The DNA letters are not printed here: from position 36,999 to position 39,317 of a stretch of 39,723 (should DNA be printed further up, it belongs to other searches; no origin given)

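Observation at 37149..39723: Two adjacent genes encoding proteins built from tandem Lin-12/Notch (LNR) repeats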

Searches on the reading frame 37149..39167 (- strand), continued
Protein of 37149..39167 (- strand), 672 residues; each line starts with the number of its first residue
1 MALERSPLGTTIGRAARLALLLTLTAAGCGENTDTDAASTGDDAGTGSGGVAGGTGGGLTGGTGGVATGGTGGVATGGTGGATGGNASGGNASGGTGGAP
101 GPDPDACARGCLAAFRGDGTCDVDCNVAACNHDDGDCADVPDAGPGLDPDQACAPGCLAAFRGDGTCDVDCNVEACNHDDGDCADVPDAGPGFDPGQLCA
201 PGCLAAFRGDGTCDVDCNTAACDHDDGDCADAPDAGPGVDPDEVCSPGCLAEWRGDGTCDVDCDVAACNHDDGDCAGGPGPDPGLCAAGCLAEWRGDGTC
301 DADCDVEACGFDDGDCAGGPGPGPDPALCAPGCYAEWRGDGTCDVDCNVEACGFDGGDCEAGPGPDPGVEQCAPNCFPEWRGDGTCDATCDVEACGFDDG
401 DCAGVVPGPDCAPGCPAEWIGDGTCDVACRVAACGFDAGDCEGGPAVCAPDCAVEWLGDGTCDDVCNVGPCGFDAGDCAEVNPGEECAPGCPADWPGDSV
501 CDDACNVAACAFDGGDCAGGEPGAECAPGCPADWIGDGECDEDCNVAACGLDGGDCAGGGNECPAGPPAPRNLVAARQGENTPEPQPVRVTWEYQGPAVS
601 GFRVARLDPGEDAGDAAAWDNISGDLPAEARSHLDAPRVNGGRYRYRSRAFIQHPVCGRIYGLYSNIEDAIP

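Call 24: find_encoding_contigs(protein=P0002, flank=8000, max_places=2)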
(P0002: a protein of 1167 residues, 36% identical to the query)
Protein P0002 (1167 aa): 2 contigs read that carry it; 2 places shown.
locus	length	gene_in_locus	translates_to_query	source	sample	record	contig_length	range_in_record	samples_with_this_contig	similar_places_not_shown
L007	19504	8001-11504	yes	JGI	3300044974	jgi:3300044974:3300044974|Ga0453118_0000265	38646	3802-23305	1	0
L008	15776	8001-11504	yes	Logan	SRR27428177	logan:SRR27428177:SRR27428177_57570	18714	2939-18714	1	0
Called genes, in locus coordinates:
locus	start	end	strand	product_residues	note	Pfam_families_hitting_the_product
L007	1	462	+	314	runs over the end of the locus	-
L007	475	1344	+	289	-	PF00106:adh_short, PF08659:KR, PF13561:adh_short_C2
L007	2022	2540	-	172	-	PF00102:Y_phosphatase (weak)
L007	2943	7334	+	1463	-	-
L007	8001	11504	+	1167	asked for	PF00066:Notch (weak)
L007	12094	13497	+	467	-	-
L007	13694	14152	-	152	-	-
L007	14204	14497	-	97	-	-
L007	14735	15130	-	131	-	-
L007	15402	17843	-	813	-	-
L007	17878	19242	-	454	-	PF13516:LRR_6 (faint)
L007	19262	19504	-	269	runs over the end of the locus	PF00498:FHA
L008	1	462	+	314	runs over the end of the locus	-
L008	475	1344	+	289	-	PF00106:adh_short, PF08659:KR, PF13561:adh_short_C2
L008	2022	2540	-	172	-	PF00102:Y_phosphatase (weak)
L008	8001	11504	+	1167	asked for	PF00066:Notch (weak)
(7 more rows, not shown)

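Call 25: find_encoding_contigs(protein=P0004, flank=8000, max_places=2)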
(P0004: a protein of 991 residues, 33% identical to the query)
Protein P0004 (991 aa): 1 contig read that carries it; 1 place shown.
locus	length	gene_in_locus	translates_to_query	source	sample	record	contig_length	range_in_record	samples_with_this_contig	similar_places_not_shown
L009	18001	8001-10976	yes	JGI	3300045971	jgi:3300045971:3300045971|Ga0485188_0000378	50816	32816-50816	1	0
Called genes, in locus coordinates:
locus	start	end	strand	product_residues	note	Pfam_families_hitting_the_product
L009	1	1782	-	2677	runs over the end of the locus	PF08709:Ins145_P3_rec, PF02815:MIR, PF01365:RYDR_ITPR, PF08454:RIH_assoc, PF00520:Ion_trans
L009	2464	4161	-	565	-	-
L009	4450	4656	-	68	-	-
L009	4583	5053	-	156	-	-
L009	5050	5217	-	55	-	-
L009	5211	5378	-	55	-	-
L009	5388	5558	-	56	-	-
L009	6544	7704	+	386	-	-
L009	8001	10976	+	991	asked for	PF00066:Notch (weak)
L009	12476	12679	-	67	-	-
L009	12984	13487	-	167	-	PF00957:Synaptobrevin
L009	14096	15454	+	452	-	-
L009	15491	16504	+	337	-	-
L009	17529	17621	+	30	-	-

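Call 26: find_encoding_contigs(protein=P0007, flank=8000, max_places=2)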
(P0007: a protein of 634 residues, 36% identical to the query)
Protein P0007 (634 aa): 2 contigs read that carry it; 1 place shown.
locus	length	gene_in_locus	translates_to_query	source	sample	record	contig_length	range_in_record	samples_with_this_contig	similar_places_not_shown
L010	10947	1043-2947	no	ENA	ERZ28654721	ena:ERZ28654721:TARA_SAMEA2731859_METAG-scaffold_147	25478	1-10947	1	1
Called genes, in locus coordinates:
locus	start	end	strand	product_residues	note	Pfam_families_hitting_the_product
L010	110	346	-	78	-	-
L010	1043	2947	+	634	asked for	PF00066:Notch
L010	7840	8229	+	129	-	PF13405:EF-hand_6 (faint)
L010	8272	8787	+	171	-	-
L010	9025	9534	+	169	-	-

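Call 58: find_encoding_contigs(protein=P0010, flank=6000, max_places=1)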
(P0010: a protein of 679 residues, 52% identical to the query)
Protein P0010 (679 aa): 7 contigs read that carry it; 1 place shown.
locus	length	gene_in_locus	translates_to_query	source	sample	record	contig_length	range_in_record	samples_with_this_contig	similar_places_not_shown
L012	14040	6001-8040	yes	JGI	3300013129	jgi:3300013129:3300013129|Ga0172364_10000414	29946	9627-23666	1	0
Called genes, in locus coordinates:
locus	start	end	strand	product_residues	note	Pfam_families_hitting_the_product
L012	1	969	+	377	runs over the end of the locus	-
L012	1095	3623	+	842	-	-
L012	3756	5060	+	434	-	-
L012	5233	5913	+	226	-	-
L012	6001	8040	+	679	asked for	PF00066:Notch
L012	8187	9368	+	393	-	PF00066:Notch (weak), PF25390:WD40_RLD, PF13540:RCC1_2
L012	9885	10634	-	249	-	PF00037:Fer4, PF12837:Fer4_6, PF13237:Fer4_10, PF14697:Fer4_21, PF12838:Fer4_7 (weak), PF13187:Fer4_9 (weak), PF27217:AF_0155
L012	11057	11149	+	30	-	-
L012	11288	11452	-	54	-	-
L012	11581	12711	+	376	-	PF01266:DAO, PF03486:HI0933_like (faint)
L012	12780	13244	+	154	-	PF03061:4HBT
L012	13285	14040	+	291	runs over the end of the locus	PF00850:Hist_deacetyl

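Call 75: search_protein_families(library=pfam, proteins=[P0010, P0003, P0037, P0019, P0058, P0080, P0082, P0083, P0056, P0068], max_evalue=0.001)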
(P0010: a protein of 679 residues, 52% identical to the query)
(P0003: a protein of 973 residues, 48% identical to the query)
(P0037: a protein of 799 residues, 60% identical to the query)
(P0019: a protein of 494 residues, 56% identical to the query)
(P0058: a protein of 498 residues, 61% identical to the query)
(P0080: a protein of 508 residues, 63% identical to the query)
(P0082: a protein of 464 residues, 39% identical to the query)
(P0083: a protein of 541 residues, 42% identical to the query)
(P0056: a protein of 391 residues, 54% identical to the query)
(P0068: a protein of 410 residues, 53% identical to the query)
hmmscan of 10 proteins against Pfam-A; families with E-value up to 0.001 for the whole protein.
P0010 (679 aa): 1 family
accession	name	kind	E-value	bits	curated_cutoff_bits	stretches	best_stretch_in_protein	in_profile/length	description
PF00066.22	Notch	-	1.3e-34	118.8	21.2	5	74-106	3-36/36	LNR domain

P0003 (973 aa): 3 families
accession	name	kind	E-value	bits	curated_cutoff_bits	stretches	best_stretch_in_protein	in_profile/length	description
PF00066.22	Notch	-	4.6e-52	174.6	21.2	7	270-302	2-35/36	LNR domain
PF03382.20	DUF285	-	3.8e-24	85.2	25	1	45-152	12-109/120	Mycoplasma protein of unknown function, DUF285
PF02868.21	Peptidase_M4_C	-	6.3e-07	29.9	24.4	1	827-876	1-56/165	Thermolysin metallopeptidase, alpha-helical domain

P0037 (799 aa): 2 families
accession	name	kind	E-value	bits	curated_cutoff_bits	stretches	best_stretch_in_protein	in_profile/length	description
PF00066.22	Notch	-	7.4e-15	55.5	21.2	3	610-642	2-35/36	LNR domain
PF11617.13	Cu-binding_MopE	-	0.00015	22.4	27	1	287-302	14-29/30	Putative metal-binding motif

P0019 (494 aa): 2 families
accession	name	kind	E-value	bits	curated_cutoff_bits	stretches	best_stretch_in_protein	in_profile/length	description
PF13946.11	DUF4214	-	2.1e-24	85.8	23.2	2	277-341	1-69/72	Domain of unknown function (DUF4214)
PF00066.22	Notch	-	1.7e-15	57.6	21.2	4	352-384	2-35/36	LNR domain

P0058 (498 aa): 2 families
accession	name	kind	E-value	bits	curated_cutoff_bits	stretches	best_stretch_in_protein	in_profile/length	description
PF07603.17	Lcl_C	-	8.5e-64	213.5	34.9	2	206-319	1-117/117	Lcl C-terminal domain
PF00066.22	Notch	-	6e-17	62.2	21.2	2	347-378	3-35/36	LNR domain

P0080 (508 aa): 3 families
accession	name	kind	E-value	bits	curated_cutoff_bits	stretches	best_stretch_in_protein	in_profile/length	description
PF00066.22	Notch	-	4.3e-15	56.3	21.2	2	215-248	2-36/36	LNR domain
PF00092.34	VWA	-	4.9e-05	24.1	23.8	0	24-43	1-21/174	von Willebrand factor type A domain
PF13519.12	VWA_2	-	0.00042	21.3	27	0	25-67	1-47/107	von Willebrand factor type A domain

P0082 (464 aa): 2 families
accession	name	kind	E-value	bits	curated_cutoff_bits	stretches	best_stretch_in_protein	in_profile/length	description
PF00066.22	Notch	-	2.7e-15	56.9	21.2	3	266-294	9-36/36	LNR domain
PF01033.22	Somatomedin_B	-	1.8e-06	28.6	23.1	1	399-437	1-38/40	Somatomedin B domain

P0083 (541 aa): 1 family
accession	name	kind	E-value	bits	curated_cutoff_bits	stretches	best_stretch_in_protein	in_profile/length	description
PF00066.22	Notch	-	1.1e-06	29.4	21.2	1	462-493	3-35/36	LNR domain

P0056 (391 aa): 1 family
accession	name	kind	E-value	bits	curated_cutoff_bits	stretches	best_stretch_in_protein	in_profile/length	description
PF00066.22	Notch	-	3.8e-15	56.5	21.2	3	77-111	2-35/36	LNR domain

P0068 (410 aa): 1 family
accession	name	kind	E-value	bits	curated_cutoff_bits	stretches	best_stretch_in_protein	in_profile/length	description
PF00066.22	Notch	-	2.7e-15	56.9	21.2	3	351-384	2-36/36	LNR domain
